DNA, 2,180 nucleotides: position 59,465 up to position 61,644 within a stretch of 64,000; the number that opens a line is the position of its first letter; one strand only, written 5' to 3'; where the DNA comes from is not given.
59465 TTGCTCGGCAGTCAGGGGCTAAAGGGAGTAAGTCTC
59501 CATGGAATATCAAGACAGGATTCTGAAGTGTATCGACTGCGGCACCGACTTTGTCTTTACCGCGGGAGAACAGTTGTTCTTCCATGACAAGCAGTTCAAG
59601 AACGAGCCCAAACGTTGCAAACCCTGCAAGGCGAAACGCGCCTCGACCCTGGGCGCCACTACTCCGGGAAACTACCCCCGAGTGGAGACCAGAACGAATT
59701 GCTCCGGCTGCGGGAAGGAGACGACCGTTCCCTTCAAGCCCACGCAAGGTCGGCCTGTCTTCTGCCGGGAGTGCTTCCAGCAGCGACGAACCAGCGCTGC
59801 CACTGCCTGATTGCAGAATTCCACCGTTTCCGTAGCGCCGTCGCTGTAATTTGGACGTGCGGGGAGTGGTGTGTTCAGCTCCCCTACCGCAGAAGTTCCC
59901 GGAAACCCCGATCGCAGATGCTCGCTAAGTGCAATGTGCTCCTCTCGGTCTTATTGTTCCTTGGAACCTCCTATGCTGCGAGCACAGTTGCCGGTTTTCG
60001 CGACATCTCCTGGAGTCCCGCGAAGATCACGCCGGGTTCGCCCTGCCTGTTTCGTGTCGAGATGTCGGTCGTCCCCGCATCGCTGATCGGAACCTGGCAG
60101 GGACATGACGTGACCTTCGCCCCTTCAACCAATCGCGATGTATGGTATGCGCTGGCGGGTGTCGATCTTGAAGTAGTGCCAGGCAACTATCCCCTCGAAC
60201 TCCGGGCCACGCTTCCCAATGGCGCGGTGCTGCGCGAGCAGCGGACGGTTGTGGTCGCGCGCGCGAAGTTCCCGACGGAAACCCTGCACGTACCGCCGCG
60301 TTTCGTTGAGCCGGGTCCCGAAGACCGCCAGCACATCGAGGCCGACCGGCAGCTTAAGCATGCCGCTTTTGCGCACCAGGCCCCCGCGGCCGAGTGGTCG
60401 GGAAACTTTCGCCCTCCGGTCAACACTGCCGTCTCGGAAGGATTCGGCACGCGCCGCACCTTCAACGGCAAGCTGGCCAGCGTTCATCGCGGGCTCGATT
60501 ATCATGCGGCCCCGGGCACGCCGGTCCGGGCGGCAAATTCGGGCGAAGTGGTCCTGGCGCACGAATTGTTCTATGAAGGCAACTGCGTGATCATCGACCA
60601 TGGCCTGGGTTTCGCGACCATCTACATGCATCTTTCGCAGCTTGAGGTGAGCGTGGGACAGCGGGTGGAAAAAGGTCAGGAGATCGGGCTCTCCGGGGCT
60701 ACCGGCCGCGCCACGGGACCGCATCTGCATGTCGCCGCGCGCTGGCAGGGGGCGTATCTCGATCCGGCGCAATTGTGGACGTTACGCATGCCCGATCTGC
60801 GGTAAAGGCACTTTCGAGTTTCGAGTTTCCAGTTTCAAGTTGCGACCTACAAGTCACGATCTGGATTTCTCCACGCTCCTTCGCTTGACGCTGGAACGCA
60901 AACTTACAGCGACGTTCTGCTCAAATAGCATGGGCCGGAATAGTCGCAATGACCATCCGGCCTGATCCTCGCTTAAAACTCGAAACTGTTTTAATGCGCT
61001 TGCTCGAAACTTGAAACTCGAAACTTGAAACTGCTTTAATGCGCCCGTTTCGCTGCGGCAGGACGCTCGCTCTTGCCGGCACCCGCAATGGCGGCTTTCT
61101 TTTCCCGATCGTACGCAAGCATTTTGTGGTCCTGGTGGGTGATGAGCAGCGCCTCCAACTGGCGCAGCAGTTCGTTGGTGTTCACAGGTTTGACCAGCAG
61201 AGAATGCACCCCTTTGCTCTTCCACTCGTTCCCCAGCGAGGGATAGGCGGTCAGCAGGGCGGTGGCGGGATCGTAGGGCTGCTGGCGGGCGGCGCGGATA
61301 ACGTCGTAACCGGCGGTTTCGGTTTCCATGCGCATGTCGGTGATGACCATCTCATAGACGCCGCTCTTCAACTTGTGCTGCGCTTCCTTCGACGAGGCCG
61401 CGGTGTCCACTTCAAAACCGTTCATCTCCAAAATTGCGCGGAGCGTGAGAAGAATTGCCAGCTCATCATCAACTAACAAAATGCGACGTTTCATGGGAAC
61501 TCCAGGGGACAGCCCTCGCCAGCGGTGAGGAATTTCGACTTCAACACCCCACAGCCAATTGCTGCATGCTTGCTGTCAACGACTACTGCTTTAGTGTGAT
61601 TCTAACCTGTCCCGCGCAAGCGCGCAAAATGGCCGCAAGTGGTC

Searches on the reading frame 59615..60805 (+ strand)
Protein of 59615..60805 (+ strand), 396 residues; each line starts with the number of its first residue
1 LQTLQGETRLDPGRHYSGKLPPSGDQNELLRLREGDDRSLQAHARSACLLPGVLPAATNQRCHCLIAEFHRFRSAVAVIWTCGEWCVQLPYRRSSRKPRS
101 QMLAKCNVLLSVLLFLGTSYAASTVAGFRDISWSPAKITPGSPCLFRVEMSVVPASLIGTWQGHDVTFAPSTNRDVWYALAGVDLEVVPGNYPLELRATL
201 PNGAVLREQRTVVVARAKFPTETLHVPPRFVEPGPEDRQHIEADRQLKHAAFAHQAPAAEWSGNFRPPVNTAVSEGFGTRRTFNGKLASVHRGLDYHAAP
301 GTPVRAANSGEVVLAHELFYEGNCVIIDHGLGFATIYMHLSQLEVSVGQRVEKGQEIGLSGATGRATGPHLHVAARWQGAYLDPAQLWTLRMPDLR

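Call 32: search_protein_families(library=pfam, proteins=[window:59615-60805:+])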
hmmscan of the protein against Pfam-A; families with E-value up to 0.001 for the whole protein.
window:59615-60805:+ (396 aa): 1 family
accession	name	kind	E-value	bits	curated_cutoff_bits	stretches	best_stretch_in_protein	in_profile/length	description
PF01551.29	Peptidase_M23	-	7.2e-32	109.9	28.7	1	290-384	2-96/96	Peptidase family M23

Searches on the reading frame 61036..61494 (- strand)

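Call 32: search_protein_families(library=pfam, proteins=[window:61036-61494:-])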
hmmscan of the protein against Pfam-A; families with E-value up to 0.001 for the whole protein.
window:61036-61494:- (152 aa): 1 family
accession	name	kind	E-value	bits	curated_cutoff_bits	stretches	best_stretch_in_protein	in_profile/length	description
PF00072.30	Response_reg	-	3.4e-17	63.1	30.2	1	5-113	1-110/111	Response regulator receiver domain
